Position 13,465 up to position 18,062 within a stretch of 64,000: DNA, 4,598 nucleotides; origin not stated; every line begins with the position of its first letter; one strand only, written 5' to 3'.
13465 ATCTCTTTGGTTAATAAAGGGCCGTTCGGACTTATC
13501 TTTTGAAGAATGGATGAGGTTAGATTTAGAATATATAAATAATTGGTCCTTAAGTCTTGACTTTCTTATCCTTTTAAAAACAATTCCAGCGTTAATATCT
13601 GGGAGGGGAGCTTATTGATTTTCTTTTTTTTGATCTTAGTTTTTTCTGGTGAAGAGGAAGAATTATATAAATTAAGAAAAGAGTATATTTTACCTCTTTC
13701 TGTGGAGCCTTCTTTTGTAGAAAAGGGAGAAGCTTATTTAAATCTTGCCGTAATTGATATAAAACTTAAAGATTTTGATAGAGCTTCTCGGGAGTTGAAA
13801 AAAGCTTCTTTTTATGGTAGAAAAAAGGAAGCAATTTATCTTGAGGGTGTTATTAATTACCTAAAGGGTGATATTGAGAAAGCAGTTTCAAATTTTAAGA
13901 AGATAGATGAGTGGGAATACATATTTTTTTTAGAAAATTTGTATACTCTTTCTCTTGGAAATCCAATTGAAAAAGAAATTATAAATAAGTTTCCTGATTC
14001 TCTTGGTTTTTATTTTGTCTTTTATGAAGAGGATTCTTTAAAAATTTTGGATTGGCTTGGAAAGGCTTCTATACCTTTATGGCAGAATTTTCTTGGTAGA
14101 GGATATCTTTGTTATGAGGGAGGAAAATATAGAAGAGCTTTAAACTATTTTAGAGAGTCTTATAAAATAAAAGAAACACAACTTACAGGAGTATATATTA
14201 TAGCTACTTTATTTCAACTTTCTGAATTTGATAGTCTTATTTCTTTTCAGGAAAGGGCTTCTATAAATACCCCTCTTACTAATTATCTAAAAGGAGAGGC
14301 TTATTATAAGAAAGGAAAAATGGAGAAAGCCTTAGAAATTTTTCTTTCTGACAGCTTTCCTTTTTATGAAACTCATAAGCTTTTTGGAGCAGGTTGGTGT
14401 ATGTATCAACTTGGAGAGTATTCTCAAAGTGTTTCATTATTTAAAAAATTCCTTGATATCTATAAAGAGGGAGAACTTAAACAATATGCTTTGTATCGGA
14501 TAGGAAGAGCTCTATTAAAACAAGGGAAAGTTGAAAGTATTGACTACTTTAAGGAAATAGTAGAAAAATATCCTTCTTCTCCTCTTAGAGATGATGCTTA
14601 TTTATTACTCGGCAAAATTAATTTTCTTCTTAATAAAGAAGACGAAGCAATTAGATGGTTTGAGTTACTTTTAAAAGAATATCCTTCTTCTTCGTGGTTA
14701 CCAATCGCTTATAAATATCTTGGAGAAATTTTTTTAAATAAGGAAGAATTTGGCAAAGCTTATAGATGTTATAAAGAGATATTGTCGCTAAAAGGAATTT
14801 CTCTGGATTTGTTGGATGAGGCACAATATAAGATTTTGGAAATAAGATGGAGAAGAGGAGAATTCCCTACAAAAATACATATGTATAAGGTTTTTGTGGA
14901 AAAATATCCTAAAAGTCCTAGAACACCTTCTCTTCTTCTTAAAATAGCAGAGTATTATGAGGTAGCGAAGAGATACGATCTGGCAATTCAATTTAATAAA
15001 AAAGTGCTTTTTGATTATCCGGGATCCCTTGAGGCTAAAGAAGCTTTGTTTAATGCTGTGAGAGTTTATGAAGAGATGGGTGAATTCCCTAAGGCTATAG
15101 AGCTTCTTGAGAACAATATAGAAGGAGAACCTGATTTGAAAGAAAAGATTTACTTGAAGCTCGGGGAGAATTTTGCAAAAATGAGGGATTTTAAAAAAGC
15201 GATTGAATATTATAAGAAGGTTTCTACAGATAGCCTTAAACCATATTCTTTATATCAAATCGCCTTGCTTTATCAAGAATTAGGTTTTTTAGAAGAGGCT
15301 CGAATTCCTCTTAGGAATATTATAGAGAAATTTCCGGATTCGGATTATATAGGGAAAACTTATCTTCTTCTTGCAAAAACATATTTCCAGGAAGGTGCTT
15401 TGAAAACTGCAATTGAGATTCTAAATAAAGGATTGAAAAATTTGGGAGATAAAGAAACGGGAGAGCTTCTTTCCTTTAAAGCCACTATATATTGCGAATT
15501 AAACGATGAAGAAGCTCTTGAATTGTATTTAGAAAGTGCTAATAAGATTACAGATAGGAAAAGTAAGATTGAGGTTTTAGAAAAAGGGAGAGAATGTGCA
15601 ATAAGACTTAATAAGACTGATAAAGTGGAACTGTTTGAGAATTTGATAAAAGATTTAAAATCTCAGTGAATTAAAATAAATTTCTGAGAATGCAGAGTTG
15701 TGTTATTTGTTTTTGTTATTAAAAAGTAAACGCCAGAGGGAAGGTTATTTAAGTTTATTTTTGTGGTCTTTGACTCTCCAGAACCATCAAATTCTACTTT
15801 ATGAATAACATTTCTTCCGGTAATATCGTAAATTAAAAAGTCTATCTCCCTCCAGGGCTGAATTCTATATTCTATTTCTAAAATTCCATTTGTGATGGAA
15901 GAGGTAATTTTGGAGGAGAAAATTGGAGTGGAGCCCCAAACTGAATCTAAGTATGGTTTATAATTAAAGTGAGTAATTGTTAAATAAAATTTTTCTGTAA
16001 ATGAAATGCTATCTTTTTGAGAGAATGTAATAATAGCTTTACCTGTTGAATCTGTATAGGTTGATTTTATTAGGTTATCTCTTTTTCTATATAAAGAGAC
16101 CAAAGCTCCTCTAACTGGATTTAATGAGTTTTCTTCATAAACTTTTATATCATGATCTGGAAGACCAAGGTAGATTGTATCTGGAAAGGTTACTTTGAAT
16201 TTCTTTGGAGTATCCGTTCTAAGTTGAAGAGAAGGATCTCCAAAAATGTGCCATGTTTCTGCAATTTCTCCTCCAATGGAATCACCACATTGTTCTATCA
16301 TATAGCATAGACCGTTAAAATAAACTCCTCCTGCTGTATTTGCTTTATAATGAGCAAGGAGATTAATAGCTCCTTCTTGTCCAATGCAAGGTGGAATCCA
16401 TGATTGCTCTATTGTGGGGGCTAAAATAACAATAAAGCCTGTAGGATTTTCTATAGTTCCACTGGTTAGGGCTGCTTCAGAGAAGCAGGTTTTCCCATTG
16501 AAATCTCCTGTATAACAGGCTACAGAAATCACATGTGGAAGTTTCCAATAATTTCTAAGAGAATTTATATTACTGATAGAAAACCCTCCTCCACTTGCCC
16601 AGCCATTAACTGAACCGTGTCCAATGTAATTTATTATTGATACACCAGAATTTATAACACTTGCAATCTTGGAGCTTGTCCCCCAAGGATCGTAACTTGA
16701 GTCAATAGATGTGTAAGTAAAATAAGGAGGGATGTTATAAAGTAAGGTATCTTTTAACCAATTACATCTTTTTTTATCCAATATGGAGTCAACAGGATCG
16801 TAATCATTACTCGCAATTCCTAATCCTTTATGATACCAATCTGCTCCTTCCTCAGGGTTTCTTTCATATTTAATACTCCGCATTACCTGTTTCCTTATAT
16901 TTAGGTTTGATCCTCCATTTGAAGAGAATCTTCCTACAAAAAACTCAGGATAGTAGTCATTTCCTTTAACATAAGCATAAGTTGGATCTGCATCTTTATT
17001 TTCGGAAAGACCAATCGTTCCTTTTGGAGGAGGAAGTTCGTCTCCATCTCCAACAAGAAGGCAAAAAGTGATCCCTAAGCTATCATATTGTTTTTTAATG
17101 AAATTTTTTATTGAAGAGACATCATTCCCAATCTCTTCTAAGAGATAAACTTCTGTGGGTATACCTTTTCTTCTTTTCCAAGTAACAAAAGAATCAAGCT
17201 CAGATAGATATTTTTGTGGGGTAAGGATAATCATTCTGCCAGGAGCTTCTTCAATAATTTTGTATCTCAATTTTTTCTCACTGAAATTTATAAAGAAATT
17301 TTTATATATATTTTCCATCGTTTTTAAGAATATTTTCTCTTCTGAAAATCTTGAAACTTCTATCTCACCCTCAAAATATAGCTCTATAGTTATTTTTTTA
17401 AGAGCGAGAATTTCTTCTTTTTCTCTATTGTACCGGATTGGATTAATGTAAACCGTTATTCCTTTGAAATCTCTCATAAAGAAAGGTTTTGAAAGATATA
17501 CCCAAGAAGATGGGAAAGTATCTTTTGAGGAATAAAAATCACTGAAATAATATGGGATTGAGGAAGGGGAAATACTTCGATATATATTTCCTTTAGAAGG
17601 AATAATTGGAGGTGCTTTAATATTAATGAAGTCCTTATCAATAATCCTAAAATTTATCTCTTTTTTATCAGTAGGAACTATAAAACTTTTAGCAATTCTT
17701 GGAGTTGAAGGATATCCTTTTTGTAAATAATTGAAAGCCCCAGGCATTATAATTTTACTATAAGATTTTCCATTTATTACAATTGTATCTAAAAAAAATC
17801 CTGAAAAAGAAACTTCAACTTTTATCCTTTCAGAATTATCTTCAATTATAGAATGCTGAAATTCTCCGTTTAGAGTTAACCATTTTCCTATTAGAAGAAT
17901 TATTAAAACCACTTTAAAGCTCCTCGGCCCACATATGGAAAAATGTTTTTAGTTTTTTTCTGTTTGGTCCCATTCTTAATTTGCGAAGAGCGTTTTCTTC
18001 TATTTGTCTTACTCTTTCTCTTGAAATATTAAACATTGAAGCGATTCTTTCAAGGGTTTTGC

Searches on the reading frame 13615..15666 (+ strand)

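Call 24: search_protein_families(library=pfam, proteins=[window:13615-15666:+], max_evalue=0.001)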
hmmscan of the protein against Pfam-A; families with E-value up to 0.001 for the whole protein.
window:13615-15666:+ (684 aa): 19 families
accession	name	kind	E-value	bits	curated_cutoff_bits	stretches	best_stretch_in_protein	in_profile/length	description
PF13174.12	TPR_6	-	8.8e-35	117.4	26.3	1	291-322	1-33/33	Tetratricopeptide repeat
PF07719.23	TPR_2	-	8.2e-32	107.1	27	0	327-358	2-33/34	Tetratricopeptide repeat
PF13424.12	TPR_12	-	1.1e-31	109.3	30.1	1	546-608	6-73/77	Tetratricopeptide repeat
PF13428.12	TPR_14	-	1.2e-24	84.7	23.5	0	582-611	3-32/44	Tetratricopeptide repeat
PF13432.12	TPR_16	-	3.1e-24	85.5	32.7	1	294-359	1-64/65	Tetratricopeptide repeat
PF14559.12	TPR_19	-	9.2e-21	74.4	25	0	451-499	4-49/68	Tetratricopeptide repeat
PF00515.34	TPR_1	-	1.1e-20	73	27.8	0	364-392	2-30/34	Tetratricopeptide repeat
PF13181.12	TPR_8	-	1.6e-19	68.8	25.7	0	511-536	2-27/34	Tetratricopeptide repeat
PF13525.12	YfiO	-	6.4e-14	52.6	25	0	224-349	9-150/203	Outer membrane lipoprotein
PF12895.13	ANAPC3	-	1.2e-12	48.3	27.2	0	490-564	4-77/82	Anaphase-promoting complex, cyclosome, subunit 3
PF13176.12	TPR_7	-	2.8e-12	46.1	27.9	0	477-505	1-31/36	Tetratricopeptide repeat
PF25063.1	ARM_TT21_C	-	5.7e-09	36.6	35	0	545-608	57-123/209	Tetratricopeptide repeat protein 21 C-terminal ARM domain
PF25058.1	ARM_TT21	-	1.6e-08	35.1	27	0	535-605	49-119/155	Tetratricopeptide repeat protein 21 ARM repeat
PF25068.1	ARM_TT21_4th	-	1.7e-08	35.3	30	1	515-607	4-100/153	Tetratricopeptide repeat protein 21 forth ARM domain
PF09976.15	TPR_21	-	1.4e-07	31.8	25.5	0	563-622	59-118/193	Tetratricopeptide repeat-like domain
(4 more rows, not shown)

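Call 25: search_protein_families(library=padloc, proteins=[window:13615-15666:+], max_evalue=0.00001)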
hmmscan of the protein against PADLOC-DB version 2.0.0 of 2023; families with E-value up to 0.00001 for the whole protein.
window:13615-15666:+ (684 aa): 0 families

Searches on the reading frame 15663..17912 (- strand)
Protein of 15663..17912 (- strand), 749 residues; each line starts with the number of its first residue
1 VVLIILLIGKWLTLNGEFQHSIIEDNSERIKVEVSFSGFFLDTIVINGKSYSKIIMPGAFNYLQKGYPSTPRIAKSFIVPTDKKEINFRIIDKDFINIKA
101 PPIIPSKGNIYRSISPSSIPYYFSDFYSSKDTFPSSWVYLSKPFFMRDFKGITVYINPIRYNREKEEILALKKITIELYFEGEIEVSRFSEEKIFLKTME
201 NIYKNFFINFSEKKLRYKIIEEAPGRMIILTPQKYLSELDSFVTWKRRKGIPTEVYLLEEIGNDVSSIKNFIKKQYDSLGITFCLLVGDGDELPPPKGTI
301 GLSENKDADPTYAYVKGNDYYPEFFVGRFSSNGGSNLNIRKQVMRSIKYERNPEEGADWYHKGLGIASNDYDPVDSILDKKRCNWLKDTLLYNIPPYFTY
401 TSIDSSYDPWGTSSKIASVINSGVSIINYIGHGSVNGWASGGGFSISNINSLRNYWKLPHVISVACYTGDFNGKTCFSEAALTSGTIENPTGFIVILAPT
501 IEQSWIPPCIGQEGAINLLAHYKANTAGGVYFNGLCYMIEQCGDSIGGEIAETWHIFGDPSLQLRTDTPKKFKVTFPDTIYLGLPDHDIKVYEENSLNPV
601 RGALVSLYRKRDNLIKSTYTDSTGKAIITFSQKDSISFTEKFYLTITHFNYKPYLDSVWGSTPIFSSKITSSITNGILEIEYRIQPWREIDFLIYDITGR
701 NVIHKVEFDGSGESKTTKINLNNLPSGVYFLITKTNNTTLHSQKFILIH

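Call 24: search_protein_families(library=pfam, proteins=[window:15663-17912:-], max_evalue=0.001)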
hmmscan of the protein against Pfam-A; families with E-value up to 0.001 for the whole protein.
window:15663-17912:- (749 aa): 3 families
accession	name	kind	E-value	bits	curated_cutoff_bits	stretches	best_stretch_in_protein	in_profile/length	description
PF01364.23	Peptidase_C25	-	2.9e-49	168.7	23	1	227-564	1-374/374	Peptidase family C25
PF08126.16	Propeptide_C25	-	5.6e-21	75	22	1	29-211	23-198/205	Propeptide_C25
PF18962.6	Por_Secre_tail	-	2.1e-08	34.7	27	1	676-746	8-74/75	Secretion system C-terminal sorting domain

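Call 25: search_protein_families(library=padloc, proteins=[window:15663-17912:-], max_evalue=0.00001)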
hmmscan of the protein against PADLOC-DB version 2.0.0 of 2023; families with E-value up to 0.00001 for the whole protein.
window:15663-17912:- (749 aa): 0 families
